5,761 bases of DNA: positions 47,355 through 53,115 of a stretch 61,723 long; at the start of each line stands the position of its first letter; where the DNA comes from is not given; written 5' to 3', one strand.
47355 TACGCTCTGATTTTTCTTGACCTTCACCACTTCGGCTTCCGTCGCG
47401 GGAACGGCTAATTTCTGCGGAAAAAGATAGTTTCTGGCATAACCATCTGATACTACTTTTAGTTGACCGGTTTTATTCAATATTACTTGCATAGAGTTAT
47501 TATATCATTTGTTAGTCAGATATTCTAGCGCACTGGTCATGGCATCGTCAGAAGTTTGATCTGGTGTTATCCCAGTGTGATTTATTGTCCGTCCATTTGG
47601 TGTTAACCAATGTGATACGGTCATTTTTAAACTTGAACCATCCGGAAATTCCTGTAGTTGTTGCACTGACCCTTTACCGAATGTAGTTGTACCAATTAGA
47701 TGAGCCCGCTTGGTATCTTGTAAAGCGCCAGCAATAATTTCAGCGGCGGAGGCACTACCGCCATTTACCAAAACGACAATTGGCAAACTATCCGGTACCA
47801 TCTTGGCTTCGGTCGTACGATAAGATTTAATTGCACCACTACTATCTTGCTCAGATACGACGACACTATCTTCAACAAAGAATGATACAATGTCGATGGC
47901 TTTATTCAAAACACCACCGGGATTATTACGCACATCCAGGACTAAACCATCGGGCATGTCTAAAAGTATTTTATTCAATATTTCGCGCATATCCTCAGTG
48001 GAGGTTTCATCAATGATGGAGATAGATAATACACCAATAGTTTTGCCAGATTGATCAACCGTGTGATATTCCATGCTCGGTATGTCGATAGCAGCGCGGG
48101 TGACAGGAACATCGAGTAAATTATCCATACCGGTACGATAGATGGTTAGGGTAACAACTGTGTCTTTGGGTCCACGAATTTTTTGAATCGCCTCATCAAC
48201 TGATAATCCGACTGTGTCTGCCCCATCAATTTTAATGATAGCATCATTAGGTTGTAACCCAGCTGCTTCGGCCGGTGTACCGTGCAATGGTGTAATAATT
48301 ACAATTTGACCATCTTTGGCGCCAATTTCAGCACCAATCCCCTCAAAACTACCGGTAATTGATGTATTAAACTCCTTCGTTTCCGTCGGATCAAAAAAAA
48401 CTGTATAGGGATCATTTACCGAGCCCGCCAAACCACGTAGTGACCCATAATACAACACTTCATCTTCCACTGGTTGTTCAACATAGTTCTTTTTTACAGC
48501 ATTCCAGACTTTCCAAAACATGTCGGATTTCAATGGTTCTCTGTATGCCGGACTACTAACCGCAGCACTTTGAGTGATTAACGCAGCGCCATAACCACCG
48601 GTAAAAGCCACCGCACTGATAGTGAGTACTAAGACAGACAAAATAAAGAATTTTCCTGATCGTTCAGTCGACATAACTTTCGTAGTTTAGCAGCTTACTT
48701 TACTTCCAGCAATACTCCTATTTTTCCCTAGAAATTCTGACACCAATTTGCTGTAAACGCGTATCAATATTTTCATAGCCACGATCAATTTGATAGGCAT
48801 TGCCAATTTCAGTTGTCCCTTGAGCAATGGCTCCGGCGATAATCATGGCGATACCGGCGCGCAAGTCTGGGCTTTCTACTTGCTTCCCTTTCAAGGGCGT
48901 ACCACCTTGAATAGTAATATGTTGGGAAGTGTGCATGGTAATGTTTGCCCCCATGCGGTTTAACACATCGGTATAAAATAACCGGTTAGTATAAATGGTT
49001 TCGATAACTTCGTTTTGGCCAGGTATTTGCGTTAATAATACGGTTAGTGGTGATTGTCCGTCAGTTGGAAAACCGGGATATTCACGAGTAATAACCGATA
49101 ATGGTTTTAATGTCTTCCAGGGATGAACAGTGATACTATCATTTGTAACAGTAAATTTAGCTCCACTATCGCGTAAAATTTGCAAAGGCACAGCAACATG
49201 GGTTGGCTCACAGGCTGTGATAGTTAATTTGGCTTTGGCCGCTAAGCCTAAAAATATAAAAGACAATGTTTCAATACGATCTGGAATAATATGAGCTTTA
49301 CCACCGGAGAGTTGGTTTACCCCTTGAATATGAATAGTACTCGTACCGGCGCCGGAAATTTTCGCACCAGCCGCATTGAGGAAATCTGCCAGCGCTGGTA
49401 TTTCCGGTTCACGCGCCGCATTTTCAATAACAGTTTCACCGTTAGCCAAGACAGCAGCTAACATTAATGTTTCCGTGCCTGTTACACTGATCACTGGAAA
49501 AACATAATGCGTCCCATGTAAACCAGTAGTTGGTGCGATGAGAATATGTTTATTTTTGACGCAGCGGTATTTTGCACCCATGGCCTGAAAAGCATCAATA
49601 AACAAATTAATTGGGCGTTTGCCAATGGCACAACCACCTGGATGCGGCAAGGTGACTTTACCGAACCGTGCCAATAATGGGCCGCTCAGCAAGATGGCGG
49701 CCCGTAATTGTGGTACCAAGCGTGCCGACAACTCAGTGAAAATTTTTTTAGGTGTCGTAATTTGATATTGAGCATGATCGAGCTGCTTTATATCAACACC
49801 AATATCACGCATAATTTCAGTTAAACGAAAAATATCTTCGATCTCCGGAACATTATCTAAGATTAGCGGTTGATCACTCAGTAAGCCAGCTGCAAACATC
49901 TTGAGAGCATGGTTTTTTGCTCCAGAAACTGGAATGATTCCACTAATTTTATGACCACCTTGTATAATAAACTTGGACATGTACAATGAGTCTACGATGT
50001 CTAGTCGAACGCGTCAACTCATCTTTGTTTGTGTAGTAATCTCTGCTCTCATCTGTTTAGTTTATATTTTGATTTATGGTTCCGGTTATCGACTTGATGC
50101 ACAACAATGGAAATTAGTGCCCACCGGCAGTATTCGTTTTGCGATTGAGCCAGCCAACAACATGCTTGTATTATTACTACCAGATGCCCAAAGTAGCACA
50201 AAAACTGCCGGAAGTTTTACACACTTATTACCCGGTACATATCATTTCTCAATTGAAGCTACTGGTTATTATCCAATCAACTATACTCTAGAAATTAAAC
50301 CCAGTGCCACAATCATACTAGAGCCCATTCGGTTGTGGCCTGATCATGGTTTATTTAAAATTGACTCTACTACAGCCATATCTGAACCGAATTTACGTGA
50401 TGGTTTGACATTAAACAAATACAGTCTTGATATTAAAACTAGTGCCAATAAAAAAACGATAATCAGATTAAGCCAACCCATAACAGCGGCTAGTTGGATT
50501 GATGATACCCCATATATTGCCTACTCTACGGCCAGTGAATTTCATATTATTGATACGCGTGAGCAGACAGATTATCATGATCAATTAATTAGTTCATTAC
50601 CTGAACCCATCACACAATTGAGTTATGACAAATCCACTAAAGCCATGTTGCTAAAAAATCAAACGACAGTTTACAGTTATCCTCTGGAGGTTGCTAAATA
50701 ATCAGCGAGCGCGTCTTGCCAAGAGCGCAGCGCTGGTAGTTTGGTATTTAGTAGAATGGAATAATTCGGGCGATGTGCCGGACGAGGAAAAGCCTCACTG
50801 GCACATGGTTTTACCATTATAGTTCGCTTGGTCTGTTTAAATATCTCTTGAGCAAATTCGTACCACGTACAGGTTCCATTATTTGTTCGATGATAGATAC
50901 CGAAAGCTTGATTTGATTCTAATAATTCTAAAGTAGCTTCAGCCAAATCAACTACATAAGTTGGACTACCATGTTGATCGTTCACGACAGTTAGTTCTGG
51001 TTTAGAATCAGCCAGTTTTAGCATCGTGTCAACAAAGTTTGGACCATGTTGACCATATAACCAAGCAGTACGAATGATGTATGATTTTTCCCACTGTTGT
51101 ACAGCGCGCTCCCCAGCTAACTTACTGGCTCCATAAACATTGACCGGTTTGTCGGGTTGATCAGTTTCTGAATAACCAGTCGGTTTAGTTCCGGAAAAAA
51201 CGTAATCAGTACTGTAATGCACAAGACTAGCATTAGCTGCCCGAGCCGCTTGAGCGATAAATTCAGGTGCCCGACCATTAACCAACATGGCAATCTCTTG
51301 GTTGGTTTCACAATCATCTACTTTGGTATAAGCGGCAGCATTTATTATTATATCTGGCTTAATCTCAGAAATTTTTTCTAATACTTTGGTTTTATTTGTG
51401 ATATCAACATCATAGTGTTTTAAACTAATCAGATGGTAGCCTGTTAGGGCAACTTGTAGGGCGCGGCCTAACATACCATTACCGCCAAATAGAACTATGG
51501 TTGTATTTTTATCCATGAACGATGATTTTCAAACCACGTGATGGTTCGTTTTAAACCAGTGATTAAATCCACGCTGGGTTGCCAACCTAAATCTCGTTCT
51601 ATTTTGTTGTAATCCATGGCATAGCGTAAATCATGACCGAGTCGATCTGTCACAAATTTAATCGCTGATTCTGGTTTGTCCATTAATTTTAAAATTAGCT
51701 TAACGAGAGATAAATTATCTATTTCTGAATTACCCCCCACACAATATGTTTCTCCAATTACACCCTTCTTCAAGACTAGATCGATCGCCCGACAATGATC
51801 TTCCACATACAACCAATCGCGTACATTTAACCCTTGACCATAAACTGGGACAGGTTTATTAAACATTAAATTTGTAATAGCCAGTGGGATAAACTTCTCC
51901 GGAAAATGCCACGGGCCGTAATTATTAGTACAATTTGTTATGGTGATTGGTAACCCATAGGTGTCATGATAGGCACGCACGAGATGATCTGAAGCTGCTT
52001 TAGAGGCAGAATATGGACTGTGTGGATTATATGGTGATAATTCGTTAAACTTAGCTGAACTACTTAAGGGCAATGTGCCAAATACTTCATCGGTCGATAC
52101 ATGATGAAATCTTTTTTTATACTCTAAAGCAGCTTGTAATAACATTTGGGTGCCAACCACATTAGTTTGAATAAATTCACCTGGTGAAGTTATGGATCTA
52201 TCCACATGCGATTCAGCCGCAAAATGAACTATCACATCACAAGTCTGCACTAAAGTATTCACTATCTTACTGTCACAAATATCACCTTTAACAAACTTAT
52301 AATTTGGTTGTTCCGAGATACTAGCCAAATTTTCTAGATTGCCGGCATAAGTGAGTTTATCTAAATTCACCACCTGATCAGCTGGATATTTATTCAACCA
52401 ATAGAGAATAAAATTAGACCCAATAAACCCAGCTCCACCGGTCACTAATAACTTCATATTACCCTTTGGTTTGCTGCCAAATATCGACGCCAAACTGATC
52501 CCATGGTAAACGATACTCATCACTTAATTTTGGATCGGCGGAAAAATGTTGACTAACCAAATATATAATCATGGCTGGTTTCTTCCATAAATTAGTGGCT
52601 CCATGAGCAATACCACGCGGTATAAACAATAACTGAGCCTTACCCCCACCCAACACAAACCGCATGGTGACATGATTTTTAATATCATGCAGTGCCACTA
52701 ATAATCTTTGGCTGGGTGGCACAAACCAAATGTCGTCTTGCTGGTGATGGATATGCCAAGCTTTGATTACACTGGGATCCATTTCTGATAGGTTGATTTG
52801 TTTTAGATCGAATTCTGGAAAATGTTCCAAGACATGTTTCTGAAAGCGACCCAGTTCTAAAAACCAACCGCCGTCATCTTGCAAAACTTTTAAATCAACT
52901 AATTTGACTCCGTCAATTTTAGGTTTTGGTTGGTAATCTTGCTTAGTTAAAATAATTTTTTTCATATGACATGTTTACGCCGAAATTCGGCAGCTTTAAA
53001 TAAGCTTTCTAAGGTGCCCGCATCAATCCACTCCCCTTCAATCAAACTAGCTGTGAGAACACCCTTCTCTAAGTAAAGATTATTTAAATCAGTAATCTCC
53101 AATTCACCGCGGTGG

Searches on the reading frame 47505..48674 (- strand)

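Call 74: search_protein_families(library=pfam, proteins=[window:47505-48674:-], max_evalue=0.001)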
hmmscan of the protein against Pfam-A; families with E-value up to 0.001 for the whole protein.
window:47505-48674:- (389 aa): 5 families
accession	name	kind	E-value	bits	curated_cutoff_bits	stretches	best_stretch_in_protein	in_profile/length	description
PF03572.23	Peptidase_S41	-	1.9e-49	167.9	24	1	213-373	2-163/165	Peptidase family S41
PF00595.29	PDZ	-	5.1e-14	52.8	23.2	1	111-178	10-80/81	PDZ domain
PF17820.7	PDZ_6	-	3.9e-11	43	27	1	132-180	8-54/54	PDZ domain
PF13180.12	PDZ_2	-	9.4e-08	32.7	27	1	113-191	3-80/80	PDZ domain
PF22694.1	CtpB_N-like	-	6.8e-05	23.7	27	1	54-95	42-82/85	Activating protease CtpB N-terminal domain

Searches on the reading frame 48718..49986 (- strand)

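Call 74: search_protein_families(library=pfam, proteins=[window:48718-49986:-], max_evalue=0.001)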
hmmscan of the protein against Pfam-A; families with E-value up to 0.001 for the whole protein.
window:48718-49986:- (422 aa): 1 family
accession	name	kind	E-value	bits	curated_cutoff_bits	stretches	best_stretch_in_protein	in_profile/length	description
PF00275.25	EPSP_synthase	-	4e-75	253.6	22.8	1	9-408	2-414/417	EPSP synthase (3-phosphoshikimate 1-carboxyvinyltransferase)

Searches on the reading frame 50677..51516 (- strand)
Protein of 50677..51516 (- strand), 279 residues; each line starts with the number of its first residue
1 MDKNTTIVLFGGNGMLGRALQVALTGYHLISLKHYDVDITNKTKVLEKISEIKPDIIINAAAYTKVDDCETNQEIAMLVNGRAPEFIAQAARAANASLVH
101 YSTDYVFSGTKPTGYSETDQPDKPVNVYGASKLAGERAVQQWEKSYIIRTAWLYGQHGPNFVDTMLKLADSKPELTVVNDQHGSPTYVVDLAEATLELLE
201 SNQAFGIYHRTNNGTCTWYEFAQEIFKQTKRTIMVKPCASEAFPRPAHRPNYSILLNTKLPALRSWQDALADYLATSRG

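Call 74: search_protein_families(library=pfam, proteins=[window:50677-51516:-], max_evalue=0.001)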
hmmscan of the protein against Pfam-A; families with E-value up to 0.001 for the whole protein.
window:50677-51516:- (279 aa): 5 families
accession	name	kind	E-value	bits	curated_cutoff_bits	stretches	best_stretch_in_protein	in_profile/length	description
PF04321.23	RmlD_sub_bind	-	1.9e-96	323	27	1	6-276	2-284/287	RmlD substrate binding domain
PF01370.27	Epimerase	-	2e-25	90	20.9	1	7-205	1-231/240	NAD dependent epimerase/dehydratase family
PF16363.11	GDP_Man_Dehyd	-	2.1e-14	54.2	27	1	32-232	54-269/332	GDP-mannose 4,6 dehydratase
PF02719.21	Polysacc_synt_2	-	2.4e-10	40.5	20.2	1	37-145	61-155/293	Polysaccharide biosynthesis protein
PF07993.18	NAD_binding_4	-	0.00015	21.5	20.1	1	55-152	90-206/258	Male sterility protein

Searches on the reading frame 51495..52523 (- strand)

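Call 74: search_protein_families(library=pfam, proteins=[window:51495-52523:-], max_evalue=0.001)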
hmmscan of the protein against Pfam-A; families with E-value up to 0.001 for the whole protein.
window:51495-52523:- (342 aa): 7 families
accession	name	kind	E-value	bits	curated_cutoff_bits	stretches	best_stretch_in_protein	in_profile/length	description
PF16363.11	GDP_Man_Dehyd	-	2e-82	277.7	27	1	26-326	1-331/332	GDP-mannose 4,6 dehydratase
PF01370.27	Epimerase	-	1e-64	218.7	20.9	1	26-263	2-240/240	NAD dependent epimerase/dehydratase family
PF07993.18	NAD_binding_4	-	1.5e-17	64.1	20.1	1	27-198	1-204/258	Male sterility protein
PF01073.25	3Beta_HSD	-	3.8e-17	62.7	22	1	26-245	1-223/280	3-beta hydroxysteroid dehydrogenase/isomerase family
PF02719.21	Polysacc_synt_2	-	3.2e-14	53.2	20.2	1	25-146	1-130/293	Polysaccharide biosynthesis protein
PF04321.23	RmlD_sub_bind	-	3.4e-14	53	27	1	23-188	1-142/287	RmlD substrate binding domain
PF13460.12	NAD_binding_10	-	0.00074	19.9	27.2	1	62-184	28-133/184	NAD(P)H-binding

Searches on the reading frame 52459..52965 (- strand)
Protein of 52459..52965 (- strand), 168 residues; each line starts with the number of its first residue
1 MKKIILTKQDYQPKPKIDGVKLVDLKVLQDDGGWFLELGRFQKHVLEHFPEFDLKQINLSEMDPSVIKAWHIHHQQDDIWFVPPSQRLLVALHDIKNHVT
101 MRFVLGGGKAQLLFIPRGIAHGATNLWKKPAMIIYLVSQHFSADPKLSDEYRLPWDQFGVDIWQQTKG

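Call 74: search_protein_families(library=pfam, proteins=[window:52459-52965:-], max_evalue=0.001)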
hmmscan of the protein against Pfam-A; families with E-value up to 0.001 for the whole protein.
window:52459-52965:- (168 aa): 2 families
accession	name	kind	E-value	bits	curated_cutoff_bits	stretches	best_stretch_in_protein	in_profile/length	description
PF00908.23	dTDP_sugar_isom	-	8.9e-09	35.7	27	1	16-144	3-136/168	dTDP-4-dehydrorhamnose 3,5-epimerase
PF14667.12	Polysacc_synt_C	-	0.00039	21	28.7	1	53-143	16-105/111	Polysaccharide biosynthesis C-terminal domain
